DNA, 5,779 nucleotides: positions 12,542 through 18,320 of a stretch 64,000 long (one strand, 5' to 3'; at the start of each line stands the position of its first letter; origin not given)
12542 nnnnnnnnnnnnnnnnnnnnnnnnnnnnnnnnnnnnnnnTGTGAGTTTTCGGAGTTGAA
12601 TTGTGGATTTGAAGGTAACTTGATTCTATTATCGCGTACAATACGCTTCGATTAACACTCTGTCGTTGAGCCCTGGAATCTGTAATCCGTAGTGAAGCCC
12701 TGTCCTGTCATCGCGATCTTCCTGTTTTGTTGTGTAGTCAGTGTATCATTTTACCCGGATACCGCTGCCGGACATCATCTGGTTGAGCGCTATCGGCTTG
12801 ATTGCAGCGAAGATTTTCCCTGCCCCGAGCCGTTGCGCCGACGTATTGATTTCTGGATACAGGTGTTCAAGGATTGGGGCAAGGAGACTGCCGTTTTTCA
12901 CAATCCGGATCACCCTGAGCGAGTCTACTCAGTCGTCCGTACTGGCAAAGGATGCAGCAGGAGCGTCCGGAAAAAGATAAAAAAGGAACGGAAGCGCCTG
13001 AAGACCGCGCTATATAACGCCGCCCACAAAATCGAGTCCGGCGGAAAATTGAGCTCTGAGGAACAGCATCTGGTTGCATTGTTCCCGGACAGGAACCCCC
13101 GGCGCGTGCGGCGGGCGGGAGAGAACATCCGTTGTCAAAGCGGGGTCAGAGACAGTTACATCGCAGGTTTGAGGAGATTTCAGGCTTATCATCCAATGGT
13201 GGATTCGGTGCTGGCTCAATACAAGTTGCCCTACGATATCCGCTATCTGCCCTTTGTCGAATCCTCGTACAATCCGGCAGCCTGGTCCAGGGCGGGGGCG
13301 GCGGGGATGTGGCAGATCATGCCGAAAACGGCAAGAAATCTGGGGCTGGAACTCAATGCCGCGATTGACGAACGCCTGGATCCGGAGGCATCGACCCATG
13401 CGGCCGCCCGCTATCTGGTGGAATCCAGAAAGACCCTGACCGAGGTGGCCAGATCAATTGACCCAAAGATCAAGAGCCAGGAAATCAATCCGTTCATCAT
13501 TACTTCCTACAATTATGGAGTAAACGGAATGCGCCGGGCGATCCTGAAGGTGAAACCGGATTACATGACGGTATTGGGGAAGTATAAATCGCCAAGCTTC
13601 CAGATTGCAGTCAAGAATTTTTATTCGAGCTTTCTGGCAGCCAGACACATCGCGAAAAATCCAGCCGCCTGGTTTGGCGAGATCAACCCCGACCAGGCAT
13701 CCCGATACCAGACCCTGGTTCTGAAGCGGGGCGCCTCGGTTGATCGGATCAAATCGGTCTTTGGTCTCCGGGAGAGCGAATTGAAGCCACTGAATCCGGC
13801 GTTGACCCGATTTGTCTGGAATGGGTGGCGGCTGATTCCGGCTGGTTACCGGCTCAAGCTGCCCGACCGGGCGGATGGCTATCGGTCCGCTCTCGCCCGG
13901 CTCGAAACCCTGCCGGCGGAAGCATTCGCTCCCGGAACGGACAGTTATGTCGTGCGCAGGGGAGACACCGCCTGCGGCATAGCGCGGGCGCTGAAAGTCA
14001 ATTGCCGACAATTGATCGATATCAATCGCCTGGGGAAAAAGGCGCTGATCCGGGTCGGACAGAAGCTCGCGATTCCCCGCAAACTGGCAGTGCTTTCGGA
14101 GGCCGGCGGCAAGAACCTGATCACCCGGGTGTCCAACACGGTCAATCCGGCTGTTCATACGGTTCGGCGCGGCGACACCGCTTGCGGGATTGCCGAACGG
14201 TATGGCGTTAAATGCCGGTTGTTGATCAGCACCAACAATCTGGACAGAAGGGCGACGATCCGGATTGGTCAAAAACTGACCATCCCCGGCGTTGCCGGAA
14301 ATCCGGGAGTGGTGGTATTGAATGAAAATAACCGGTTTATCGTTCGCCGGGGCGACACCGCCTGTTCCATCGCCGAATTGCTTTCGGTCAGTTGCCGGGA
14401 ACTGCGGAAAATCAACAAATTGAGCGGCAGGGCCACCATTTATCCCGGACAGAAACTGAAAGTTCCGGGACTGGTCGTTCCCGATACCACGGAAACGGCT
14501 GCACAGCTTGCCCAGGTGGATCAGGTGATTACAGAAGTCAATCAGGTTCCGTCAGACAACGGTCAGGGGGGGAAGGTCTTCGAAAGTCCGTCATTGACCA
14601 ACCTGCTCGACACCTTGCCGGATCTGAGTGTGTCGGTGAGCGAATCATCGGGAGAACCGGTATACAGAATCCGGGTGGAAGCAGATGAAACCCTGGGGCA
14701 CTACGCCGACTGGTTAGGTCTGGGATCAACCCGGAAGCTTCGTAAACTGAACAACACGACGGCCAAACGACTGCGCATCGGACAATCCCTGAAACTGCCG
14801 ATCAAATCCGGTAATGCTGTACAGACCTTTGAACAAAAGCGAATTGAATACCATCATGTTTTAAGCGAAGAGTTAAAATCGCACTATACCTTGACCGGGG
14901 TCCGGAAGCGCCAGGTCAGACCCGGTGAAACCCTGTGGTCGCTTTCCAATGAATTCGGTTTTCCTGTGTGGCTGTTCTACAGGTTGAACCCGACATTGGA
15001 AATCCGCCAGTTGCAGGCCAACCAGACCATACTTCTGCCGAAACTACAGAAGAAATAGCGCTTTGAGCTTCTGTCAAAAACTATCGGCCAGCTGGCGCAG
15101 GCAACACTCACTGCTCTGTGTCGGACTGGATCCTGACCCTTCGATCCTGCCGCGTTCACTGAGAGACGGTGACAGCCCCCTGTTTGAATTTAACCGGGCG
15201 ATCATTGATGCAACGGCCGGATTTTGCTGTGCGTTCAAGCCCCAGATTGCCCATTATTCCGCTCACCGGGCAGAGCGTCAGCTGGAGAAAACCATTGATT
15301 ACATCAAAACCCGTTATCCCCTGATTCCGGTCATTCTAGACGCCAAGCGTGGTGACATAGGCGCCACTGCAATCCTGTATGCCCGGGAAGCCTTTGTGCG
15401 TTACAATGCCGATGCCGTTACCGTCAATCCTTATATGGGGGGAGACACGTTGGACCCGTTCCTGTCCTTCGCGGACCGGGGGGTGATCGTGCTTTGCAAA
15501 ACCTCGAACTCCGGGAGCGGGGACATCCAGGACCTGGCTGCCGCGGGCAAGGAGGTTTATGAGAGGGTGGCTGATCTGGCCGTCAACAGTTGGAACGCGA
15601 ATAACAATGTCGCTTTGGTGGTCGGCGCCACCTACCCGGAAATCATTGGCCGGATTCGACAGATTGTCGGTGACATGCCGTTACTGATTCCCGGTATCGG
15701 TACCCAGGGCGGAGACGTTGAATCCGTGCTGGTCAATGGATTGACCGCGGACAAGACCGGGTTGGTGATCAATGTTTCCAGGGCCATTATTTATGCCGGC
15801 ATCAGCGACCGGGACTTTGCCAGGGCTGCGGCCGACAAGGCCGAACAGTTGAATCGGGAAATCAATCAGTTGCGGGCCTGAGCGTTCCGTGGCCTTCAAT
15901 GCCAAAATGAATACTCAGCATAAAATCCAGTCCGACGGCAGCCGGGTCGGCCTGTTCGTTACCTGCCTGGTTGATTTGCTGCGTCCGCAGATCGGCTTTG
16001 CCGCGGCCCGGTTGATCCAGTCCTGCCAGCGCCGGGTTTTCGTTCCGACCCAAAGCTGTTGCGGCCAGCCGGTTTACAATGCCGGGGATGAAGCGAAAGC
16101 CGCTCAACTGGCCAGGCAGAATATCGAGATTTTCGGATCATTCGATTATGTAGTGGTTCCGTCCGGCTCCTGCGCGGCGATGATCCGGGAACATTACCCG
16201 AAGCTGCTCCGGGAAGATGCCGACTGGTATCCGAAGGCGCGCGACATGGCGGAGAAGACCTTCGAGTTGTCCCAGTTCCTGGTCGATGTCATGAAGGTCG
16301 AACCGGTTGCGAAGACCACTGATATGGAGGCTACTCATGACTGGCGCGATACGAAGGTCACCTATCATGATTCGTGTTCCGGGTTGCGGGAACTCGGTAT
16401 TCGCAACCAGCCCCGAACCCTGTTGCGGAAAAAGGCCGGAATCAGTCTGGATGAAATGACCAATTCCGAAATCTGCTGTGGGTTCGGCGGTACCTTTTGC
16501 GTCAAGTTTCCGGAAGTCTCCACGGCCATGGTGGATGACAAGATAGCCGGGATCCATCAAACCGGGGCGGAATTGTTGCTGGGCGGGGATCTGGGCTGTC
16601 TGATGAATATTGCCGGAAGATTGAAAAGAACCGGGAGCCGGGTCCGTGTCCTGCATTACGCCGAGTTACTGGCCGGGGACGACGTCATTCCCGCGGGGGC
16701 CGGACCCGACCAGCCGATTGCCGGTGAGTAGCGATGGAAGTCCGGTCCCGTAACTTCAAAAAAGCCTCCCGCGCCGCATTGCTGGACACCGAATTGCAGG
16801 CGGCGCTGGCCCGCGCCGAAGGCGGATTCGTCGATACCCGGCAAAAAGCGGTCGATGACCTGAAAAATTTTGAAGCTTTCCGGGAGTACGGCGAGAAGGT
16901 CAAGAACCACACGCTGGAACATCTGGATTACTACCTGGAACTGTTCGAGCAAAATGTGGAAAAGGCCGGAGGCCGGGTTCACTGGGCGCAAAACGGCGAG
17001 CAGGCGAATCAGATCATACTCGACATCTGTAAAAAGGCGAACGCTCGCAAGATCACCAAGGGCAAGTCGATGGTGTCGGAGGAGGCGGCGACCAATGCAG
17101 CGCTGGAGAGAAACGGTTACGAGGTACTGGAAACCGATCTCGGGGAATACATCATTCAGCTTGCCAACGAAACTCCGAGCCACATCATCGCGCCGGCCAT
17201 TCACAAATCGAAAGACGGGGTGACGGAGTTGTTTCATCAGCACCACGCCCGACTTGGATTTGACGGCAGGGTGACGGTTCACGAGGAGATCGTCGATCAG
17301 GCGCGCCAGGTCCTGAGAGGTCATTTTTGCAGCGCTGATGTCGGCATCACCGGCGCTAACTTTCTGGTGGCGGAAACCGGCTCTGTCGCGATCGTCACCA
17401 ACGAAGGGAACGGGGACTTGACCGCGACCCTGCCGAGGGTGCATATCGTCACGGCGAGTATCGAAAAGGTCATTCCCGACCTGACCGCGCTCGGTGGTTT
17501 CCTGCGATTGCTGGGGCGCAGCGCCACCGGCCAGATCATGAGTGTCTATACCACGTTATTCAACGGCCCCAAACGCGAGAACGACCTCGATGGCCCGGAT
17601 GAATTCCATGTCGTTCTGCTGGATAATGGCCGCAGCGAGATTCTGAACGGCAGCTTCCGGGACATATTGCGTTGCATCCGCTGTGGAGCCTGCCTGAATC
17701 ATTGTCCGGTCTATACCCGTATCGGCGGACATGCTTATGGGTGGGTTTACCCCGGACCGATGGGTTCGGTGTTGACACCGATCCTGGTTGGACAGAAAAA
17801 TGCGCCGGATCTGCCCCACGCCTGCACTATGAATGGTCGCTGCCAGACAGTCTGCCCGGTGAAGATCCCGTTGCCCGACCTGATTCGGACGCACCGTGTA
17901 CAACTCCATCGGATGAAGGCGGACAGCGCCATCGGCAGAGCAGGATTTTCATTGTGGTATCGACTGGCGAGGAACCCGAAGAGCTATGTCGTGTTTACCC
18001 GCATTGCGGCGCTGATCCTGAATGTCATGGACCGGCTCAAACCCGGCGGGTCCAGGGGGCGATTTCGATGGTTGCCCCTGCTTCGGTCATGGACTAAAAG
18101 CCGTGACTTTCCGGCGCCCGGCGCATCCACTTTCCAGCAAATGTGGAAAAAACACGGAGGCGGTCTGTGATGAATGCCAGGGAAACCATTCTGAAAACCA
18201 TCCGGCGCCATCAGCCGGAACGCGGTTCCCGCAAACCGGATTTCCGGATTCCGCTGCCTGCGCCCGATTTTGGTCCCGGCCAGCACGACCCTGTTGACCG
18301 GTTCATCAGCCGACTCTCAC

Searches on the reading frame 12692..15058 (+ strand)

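Call 27: search_protein_families(library=pfam, proteins=[window:12692-15058:+], max_evalue=0.00001)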
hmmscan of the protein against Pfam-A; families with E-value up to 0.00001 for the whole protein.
window:12692-15058:+ (788 aa): 4 families
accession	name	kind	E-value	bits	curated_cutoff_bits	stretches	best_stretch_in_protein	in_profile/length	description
PF01476.26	LysM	-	1.5e-44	150.2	20.9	4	489-532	1-43/43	LysM domain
PF01464.25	SLT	-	5e-20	71.7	21.3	1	183-286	17-107/117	Transglycosylase SLT domain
PF23473.1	LysM3_LYK4_5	-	1.2e-08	35.3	29.3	0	549-587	5-42/48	LYK4/5 LysM3 domain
PF23446.1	LysM1_NFP_LYK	-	1.4e-07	32.7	36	0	556-592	17-54/60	NFP/LYK LysM1 domain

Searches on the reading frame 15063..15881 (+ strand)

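Call 27: search_protein_families(library=pfam, proteins=[window:15063-15881:+], max_evalue=0.00001)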
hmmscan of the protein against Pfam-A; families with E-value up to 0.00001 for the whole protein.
window:15063-15881:+ (272 aa): 1 family
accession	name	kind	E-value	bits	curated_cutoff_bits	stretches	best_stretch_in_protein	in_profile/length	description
PF00215.30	OMPdecase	-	2.3e-29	103.3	27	1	17-246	2-212/221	Orotidine 5'-phosphate decarboxylase / HUMPS family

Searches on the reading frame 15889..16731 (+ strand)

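Call 28: search_protein_families(library=pfam, proteins=[window:15889-16731:+], max_evalue=0.00001)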
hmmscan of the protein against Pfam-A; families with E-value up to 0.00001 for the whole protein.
window:15889-16731:+ (280 aa): 1 family
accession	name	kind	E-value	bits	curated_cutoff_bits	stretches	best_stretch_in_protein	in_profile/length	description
PF02754.22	CCG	-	1.4e-25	89.6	20.6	2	20-100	1-85/85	Cysteine-rich domain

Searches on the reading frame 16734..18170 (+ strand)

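Call 28: search_protein_families(library=pfam, proteins=[window:16734-18170:+], max_evalue=0.00001)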
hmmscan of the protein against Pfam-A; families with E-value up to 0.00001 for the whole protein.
window:16734-18170:+ (478 aa): 6 families
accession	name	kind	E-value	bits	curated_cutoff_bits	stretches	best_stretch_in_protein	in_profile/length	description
PF02589.21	LUD_dom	-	1.9e-46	158.6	22.6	1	68-296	1-189/189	LUD domain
PF13183.11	Fer4_8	-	2.3e-13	50.9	27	1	312-378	3-68/68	4Fe-4S dicluster domain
PF11870.13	LutB_C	-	2e-08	34.9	26.8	1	395-475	21-87/88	Lactate utilisation protein B, C-terminal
PF13534.11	Fer4_17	-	2.6e-07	31.5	22.2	1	313-378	1-60/61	4Fe-4S dicluster domain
PF13237.11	Fer4_10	-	1.2e-06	28.7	25.5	0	312-375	7-53/53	4Fe-4S dicluster domain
PF13187.11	Fer4_9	-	4.2e-06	27.1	27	0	297-326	20-49/52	4Fe-4S dicluster domain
